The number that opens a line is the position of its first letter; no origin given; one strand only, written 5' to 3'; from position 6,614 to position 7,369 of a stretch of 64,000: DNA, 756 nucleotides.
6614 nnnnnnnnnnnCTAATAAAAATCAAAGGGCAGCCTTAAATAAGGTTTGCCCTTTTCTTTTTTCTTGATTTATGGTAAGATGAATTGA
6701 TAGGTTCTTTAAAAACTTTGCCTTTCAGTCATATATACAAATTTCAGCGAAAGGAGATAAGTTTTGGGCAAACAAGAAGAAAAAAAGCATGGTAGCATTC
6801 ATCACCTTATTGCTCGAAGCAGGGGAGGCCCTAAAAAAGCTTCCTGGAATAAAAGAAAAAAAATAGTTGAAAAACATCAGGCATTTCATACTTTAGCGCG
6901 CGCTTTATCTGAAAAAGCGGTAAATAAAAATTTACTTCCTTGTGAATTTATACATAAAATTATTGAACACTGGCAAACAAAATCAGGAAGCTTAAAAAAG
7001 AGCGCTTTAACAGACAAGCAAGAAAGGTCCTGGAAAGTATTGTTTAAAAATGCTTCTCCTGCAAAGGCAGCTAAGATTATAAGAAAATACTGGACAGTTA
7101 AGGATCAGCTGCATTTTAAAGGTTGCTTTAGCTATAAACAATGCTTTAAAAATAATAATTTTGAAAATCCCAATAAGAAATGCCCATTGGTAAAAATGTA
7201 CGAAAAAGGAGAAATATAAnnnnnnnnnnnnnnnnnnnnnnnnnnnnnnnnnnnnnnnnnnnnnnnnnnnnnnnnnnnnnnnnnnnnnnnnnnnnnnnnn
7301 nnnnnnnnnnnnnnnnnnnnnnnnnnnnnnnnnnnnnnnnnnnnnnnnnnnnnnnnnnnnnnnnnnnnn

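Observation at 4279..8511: Terminator-bounded trio: basic/metallophosphoesterase-like 781-aa protein + HNH-like protein translationally coupled to an orphan Hsp100-D2-like AAA+ ATPase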

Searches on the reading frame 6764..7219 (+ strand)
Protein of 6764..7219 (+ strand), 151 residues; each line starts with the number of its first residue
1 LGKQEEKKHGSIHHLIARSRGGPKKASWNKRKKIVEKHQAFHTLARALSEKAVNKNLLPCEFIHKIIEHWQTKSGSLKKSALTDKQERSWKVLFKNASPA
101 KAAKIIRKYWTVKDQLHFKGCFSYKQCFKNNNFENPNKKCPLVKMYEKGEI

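Call 3: search_protein_families(library=pfam, proteins=[window:6764-7219:+], max_evalue=1)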
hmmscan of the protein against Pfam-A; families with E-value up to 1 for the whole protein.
window:6764-7219:+ (151 aa): 0 families

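Call 4: search_protein_families(library=padloc, proteins=[window:6764-7219:+], max_evalue=1)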
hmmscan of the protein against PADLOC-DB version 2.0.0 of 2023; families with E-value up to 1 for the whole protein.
window:6764-7219:+ (151 aa): 0 families

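Call 5: search_protein_families(library=ncbifam, proteins=[window:6764-7219:+], max_evalue=1)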
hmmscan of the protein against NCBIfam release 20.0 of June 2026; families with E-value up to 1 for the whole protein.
window:6764-7219:+ (151 aa): 1 family
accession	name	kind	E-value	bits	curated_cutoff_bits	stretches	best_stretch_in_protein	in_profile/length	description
NF040865.1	a_tRNA_ed_AlaXM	equivalog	0.11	12.2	300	1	6-52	60-112/234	alanyl-tRNA editing protein AlaXM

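Call 10: find_homologous_proteins(query=window:6764-7219:+)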
Query window:6764-7219:+ (151 aa): 5 proteins with E <= 0.001 among 13 candidates.
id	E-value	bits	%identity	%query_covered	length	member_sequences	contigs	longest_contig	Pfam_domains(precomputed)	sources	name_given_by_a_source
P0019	3.0e-96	338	100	100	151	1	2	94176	-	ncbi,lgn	-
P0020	5.9e-73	262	76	100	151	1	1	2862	-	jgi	-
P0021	4.7e-55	204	64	95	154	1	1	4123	-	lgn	-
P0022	3.7e-37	146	50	95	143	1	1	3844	-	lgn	-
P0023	5.3e-35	139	49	93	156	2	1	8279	-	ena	-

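Call 19: find_encoding_contigs(protein=P0023, flank=8000, max_places=3)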
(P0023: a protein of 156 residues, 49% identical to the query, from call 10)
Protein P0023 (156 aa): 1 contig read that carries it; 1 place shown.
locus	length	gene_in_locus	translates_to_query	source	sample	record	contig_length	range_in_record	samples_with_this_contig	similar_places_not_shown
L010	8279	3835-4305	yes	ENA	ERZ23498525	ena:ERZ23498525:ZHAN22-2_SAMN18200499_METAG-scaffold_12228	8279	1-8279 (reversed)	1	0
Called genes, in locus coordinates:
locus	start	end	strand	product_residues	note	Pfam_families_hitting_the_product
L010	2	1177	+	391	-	?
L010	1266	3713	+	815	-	-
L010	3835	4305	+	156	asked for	-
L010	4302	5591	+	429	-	PF00004:AAA (weak), PF07724:AAA_2, PF13401:AAA_22 (weak), PF07728:AAA_5 (weak), PF07724:AAA_2, PF10431:ClpB_D2-small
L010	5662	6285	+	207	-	PF01135:PCMT, PF01209:Ubie_methyltran (weak), PF13847:Methyltransf_31, PF08241:Methyltransf_11 (faint), PF13649:Methyltransf_25 (weak)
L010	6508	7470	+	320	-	PF02618:YceG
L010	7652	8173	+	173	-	PF00466:Ribosomal_L10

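Call 37: search_protein_families(library=pfam, proteins=[L010:1266-3713:+], max_evalue=0.01)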
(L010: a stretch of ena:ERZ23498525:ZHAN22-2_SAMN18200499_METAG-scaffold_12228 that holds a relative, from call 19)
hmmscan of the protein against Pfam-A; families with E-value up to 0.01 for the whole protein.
L010:1266-3713:+ (815 aa): 0 families

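Call 39: search_solved_structures(query=A2, max_evalue=10, show_alignments=5)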
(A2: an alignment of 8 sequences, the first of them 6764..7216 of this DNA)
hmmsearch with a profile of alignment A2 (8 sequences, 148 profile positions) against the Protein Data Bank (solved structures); distinct sequences matched with E-value up to 10: 1.
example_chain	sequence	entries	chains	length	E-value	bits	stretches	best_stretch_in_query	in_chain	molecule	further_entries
4ovs_A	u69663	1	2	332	1.5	12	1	57-96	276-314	TRAP dicarboxylate transporter, DctP subunit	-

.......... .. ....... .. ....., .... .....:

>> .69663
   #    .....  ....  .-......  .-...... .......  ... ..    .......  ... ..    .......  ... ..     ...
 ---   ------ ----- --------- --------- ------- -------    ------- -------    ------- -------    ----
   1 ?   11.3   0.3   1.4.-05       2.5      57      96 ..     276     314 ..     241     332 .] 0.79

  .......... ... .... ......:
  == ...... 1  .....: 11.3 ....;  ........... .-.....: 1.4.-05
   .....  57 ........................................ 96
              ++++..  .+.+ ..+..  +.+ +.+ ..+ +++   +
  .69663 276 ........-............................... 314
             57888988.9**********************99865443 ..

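Call 52: find_homologous_proteins(query=A4, max_evalue=0.001)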
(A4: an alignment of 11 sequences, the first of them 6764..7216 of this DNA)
Query A4 (11 sequences) (151 aa, profile of the alignment): 29 proteins with E <= 0.001 among 616 candidates.
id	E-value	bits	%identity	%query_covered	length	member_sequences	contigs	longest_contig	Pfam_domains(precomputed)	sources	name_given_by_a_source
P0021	1.6e-59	218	64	95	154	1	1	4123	-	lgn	-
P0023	9.3e-59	216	49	93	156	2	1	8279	-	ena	-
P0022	4.5e-57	210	50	95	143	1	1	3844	-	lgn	-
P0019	1.5e-56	208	100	100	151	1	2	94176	-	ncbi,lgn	-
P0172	9.3e-56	206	59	95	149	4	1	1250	-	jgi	-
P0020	1.7e-55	205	76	100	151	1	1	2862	-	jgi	-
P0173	5.5e-38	148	37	72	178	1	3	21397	-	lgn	-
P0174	6.0e-31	125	30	26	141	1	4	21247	-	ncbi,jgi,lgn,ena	-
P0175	2.1e-27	114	34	23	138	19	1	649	-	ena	-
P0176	1.5e-25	108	24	69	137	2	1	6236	-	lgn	-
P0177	4.7e-25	106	36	55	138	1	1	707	-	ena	-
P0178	2.2e-24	104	26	69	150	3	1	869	-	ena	-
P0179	4.7e-24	103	37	69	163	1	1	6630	-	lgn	-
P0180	8.7e-24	102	28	70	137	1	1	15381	-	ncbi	ncbi:MAG: hypothetical protein WAP23_01875 [Candidatus Spechtbacterales bacterium]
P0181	2.2e-23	101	27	52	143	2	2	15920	-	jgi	-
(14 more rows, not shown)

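Call 57: find_encoding_contigs(protein=P0174, flank=6000, max_places=2)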
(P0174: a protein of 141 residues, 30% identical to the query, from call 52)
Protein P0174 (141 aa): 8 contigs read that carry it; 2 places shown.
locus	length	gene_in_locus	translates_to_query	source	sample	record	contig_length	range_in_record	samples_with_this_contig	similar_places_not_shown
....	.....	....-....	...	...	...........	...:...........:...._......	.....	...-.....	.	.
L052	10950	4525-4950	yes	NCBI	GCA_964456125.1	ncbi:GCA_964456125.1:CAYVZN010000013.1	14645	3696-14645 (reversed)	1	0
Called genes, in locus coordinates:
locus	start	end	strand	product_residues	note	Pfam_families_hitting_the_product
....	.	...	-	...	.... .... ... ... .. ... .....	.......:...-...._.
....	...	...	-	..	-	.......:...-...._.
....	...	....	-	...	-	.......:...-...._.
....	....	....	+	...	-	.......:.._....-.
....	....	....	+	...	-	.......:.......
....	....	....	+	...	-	-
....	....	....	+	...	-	-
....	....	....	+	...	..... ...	-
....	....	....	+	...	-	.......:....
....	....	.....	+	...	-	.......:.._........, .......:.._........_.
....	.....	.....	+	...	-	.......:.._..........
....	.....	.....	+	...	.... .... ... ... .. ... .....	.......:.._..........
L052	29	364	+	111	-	PF13083:KH_KhpA-B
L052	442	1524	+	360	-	PF11141:DUF2914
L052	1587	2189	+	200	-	-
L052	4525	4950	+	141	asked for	-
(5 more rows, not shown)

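Call 58: find_encoding_contigs(protein=P0180, flank=6000, max_places=2)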
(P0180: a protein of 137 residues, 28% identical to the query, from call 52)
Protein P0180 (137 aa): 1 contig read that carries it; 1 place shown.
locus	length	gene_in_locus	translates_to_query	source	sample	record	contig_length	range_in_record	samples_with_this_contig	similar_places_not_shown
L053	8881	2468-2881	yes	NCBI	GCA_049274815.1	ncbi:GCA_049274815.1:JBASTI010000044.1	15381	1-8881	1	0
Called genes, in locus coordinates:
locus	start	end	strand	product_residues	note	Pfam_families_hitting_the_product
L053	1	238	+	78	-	?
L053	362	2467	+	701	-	-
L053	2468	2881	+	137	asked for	-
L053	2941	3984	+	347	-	PF02618:YceG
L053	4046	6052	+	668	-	PF02310:B12-binding (weak), PF04055:Radical_SAM, PF13282:DUF4070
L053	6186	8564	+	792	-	PF00324:AA_permease, PF13520:AA_permease_2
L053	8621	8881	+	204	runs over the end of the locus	PF00466:Ribosomal_L10, PF27436:RL10_C (weak)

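Call 59: find_encoding_contigs(protein=P0181, flank=6000, max_places=2)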
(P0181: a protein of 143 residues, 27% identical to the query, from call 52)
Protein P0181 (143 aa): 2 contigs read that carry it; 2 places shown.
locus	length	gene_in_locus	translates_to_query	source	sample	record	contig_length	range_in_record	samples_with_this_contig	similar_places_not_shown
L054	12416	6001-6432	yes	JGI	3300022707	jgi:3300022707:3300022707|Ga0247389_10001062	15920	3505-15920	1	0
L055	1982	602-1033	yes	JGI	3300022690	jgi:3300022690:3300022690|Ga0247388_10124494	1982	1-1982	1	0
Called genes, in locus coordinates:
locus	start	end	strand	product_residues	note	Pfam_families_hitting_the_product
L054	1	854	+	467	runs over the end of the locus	-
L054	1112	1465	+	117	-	-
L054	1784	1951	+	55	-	PF01381:HTH_3, PF12844:HTH_19 (weak), PF13443:HTH_26 (weak)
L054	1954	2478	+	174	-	PF00293:NUDIX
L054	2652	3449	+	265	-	PF00561:Abhydrolase_1, PF00975:Thioesterase (weak), PF12146:Hydrolase_4, PF12697:Abhydrolase_6, PF06821:Ser_hydrolase (faint)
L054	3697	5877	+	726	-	PF08279:HTH_11 (faint)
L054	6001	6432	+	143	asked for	-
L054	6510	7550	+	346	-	PF02618:YceG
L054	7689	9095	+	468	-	PF02386:TrkH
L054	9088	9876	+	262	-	-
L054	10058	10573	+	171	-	PF00466:Ribosomal_L10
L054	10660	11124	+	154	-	PF16320:Ribosomal_L12_N, PF00542:Ribosomal_L12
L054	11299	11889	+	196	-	-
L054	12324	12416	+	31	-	?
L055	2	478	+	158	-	?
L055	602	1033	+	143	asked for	-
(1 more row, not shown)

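Call 66: predict_structure(alignment_id=A5)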
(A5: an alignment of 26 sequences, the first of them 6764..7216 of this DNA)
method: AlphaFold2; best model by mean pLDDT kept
length: 151 residues; sequences in the alignment: 26
mean_pLDDT: 68.2   pTM: 0.64
mean pLDDT of the five models: 68.2, 66.9, 66.2, 65.7, 64.6
residues with pLDDT >= 90: 39; 70-90: 30; 50-70: 41; < 50: 41
segments of 3 or more residues with pLDDT < 50: 1-19, 23-32, 113-122
pLDDT, mean of each block of 10 residues (from residue 1): 39 44 46 71 86 67 88 95 95 93 81 49 54 57 61 50
secondary structure, 60 per line:
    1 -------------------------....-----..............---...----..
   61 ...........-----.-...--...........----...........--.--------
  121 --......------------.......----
elements in order: H26-29 H35-48 H59-70 H84-94 H99-109 H124-128 H141-147

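Call 68: search_protein_families(library=pfam, alignment_id=A5, max_evalue=10)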
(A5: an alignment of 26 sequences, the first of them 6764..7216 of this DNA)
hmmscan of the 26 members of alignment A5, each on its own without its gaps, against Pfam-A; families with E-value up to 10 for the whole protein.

A. member 1, window:6764-7216:+ (151 aa): 0 families

B. families by the number of members that match (of 26 scanned): 17 families
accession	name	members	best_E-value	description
PF01844.29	HNH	9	5.5e-05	HNH endonuclease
PF14279.12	HNH_5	6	0.023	HNH endonuclease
PF24538.1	DUF7599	3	0.041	Domain of unknown function (DUF7599)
PF07510.16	GmrSD_C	2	0.0015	GmrSD restriction endonucleases, C-terminal domain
PF01152.27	Bac_globin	2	0.16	Bacterial-like globin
PF11223.13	DUF3020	1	0.0034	SPP41, DUF3020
PF03771.21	SPDY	1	0.018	Domain of unknown function (DUF317)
PF07954.16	DUF1689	1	0.037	Protein of unknown function (DUF1689)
PF14756.11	Pdase_C33_assoc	1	0.096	Peptidase_C33-associated domain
PF10476.14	DUF2448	1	0.14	Protein of unknown function C-terminus (DUF2448)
PF13395.12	HNH_4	1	0.17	HNH endonuclease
PF21924.1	XRCC4_CC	1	0.21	XRCC4 coiled-coil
PF16685.11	zf-RING_10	1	0.26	zinc RING finger of MSL2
PF13958.12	ToxN_toxin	1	0.33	Toxin ToxN, type III toxin-antitoxin system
PF01609.27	DDE_Tnp_1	1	0.85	Transposase DDE domain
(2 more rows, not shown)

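Call 78: find_encoding_contigs(protein=P0179, flank=6000, max_places=2)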
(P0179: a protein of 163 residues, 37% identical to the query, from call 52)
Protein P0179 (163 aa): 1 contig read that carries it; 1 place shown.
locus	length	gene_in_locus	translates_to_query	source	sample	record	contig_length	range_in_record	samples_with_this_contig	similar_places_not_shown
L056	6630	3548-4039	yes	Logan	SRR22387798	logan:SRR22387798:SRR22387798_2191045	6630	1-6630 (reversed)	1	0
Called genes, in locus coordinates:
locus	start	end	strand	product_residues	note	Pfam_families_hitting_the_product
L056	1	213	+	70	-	?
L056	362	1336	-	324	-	PF01734:Patatin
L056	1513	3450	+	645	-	-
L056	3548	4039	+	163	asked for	-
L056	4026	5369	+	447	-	PF07724:AAA_2, PF07728:AAA_5 (faint), PF07724:AAA_2, PF10431:ClpB_D2-small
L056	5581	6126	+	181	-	PF00466:Ribosomal_L10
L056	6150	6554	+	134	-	PF16320:Ribosomal_L12_N, PF00542:Ribosomal_L12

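Call 94: search_dna_similar(query=window:6764-7216:+, collection=phages, mode=protein, max_evalue=0.01, max_rows=10)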
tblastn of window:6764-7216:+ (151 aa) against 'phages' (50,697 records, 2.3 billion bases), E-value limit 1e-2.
No match.
